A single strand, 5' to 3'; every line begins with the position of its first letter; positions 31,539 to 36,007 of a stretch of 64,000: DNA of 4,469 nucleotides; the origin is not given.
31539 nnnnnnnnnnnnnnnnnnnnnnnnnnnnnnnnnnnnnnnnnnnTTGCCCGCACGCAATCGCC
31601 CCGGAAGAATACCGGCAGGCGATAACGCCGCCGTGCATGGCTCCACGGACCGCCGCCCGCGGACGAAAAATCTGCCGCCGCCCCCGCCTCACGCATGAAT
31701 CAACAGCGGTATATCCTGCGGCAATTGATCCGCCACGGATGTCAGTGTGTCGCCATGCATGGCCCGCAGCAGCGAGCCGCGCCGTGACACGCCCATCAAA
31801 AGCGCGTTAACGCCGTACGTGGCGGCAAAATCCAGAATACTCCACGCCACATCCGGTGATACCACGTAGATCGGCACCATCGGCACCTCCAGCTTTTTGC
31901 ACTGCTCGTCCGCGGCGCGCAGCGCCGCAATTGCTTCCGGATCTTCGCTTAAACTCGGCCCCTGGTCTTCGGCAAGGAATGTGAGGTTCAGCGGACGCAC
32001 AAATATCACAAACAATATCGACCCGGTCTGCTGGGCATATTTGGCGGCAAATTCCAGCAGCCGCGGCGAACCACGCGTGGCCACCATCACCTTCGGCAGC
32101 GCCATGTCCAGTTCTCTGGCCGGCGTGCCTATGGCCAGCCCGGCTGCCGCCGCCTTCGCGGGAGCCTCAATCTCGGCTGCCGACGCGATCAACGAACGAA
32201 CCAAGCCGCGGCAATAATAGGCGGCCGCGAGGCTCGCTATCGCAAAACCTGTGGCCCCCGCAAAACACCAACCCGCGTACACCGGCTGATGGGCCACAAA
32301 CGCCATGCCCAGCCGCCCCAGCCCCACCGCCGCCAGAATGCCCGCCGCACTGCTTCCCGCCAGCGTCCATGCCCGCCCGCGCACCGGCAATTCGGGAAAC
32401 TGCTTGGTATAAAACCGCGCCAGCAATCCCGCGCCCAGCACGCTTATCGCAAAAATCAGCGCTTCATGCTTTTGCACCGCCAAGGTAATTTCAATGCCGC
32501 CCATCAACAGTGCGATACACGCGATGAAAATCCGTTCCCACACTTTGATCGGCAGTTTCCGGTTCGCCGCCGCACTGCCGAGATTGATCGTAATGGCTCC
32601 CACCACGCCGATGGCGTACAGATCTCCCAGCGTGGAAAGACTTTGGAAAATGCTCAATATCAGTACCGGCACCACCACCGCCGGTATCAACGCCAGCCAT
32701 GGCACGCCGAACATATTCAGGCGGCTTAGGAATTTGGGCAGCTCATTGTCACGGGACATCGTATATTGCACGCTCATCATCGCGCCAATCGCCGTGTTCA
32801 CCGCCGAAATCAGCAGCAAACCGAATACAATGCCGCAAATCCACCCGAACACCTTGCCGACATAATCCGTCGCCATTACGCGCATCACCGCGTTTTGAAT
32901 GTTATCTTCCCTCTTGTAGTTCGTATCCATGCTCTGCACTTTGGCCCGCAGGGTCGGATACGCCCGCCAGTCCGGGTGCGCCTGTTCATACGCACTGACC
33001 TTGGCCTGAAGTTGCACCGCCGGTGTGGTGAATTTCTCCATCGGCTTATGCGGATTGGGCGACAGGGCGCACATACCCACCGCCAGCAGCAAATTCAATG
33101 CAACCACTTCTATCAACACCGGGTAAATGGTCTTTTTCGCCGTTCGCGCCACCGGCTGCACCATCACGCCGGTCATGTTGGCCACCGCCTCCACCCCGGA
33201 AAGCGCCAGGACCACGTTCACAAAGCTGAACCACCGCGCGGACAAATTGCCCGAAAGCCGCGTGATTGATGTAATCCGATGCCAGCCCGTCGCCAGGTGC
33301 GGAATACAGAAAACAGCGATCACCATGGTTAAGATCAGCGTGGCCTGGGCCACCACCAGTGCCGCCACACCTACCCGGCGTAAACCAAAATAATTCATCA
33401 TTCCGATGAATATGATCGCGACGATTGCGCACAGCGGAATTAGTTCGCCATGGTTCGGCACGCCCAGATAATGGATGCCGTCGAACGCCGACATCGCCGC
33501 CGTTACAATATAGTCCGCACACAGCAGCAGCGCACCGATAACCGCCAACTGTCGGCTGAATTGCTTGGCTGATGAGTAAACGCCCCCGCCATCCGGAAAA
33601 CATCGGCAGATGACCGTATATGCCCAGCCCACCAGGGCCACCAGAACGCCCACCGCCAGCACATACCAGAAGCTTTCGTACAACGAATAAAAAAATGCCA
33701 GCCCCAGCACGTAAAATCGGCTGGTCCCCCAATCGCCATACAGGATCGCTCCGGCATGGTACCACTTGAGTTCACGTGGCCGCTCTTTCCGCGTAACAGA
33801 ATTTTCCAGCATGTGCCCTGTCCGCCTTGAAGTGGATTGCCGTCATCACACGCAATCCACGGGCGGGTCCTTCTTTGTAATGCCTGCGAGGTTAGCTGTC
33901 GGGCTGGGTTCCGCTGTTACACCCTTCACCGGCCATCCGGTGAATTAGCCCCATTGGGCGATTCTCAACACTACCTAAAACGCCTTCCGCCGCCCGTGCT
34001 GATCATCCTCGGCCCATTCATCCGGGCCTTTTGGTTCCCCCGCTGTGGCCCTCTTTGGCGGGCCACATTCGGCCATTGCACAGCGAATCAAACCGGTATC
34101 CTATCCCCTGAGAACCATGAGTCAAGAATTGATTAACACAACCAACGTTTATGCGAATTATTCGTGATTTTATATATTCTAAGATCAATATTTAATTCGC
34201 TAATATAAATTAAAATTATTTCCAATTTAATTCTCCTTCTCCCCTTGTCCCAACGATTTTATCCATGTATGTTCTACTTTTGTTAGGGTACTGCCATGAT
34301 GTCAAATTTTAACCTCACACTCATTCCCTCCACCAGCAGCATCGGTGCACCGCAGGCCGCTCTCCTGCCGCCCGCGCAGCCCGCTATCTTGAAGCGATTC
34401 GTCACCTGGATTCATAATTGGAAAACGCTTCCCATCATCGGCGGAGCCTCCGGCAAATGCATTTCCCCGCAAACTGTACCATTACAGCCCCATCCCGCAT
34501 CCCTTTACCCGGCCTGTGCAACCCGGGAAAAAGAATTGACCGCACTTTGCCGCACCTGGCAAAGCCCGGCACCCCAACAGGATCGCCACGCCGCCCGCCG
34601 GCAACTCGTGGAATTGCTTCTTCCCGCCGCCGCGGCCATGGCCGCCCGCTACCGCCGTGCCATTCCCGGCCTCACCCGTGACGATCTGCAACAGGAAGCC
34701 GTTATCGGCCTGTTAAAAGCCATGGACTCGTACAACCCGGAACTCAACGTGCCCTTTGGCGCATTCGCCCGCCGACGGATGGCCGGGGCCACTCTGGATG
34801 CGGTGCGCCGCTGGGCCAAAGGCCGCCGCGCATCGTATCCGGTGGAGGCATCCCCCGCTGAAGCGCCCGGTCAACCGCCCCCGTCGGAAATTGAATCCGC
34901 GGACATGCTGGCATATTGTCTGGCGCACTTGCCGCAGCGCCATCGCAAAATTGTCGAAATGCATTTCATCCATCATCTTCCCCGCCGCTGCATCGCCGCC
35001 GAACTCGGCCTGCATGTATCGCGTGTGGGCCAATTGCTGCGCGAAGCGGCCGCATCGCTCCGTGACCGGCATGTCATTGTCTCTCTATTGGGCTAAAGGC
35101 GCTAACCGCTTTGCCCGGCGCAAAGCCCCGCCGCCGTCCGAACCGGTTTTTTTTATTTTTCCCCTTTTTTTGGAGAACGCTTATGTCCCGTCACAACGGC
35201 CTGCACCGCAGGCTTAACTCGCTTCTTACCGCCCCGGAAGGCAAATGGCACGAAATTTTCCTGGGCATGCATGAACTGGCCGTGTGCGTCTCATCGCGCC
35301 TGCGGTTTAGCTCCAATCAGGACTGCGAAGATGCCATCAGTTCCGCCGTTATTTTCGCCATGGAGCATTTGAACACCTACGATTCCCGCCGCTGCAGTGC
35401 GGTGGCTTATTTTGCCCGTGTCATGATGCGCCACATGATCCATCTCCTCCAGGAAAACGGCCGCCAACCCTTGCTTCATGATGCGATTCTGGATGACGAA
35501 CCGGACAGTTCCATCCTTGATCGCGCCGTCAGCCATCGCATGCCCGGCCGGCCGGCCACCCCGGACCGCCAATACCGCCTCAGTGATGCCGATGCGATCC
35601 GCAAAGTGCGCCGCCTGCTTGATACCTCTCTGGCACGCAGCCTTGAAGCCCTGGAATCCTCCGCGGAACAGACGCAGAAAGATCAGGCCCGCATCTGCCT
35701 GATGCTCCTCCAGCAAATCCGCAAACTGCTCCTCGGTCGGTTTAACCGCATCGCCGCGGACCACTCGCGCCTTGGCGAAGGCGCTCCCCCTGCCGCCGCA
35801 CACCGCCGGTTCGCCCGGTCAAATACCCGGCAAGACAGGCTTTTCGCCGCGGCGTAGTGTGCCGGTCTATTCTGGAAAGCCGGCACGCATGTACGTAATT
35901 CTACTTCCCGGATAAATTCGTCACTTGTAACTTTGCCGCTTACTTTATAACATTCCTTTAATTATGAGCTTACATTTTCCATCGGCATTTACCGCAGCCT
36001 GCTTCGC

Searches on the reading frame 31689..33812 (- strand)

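Call 9: search_protein_families(library=pfam, proteins=[window:31689-33812:-], max_evalue=0.001)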
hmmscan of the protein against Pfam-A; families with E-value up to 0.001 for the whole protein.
window:31689-33812:- (707 aa): 2 families
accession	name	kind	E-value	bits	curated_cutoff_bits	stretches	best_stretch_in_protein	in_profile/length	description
PF13520.12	AA_permease_2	-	1.7e-18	67.2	27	2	48-253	34-247/427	Amino acid permease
PF00582.32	Usp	-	2.3e-09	38.3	24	1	574-699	4-135/141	Universal stress protein family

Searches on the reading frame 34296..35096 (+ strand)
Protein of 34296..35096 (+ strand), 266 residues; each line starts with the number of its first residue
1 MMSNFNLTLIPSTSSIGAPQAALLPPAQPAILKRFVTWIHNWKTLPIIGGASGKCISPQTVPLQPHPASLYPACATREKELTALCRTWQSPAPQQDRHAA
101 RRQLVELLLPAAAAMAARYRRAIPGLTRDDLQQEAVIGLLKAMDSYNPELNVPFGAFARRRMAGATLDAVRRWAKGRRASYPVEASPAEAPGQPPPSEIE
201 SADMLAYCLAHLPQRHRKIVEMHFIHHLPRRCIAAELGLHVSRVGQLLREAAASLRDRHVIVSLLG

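Call 9: search_protein_families(library=pfam, proteins=[window:34296-35096:+], max_evalue=0.001)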
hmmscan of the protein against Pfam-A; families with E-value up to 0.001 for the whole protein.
window:34296-35096:+ (266 aa): 3 families
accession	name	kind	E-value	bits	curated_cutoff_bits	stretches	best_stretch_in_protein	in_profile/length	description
PF04542.20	Sigma70_r2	-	1.4e-10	41.2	24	1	104-172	1-67/71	Sigma-70 region 2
PF04545.22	Sigma70_r4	-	1.8e-08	34.2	24.1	1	208-256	1-49/50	Sigma-70, region 4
PF08281.18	Sigma70_r4_2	-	2.8e-08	33.7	25.7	1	204-252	3-51/54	Sigma-70, region 4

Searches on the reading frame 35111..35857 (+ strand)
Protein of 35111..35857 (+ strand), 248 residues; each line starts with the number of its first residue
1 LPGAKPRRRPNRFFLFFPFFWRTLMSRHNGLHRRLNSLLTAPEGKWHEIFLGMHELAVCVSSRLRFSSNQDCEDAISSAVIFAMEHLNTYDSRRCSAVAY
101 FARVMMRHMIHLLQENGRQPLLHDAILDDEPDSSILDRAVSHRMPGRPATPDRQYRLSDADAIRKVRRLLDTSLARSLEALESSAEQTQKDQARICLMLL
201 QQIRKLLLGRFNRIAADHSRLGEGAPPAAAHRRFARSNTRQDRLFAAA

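Call 9: search_protein_families(library=pfam, proteins=[window:35111-35857:+], max_evalue=0.001)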
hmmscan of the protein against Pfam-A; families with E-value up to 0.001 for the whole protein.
window:35111-35857:+ (248 aa): 1 family
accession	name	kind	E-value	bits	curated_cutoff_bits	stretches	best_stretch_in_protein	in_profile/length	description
PF04542.20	Sigma70_r2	-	8.3e-05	22.8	24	1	66-118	17-70/71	Sigma-70 region 2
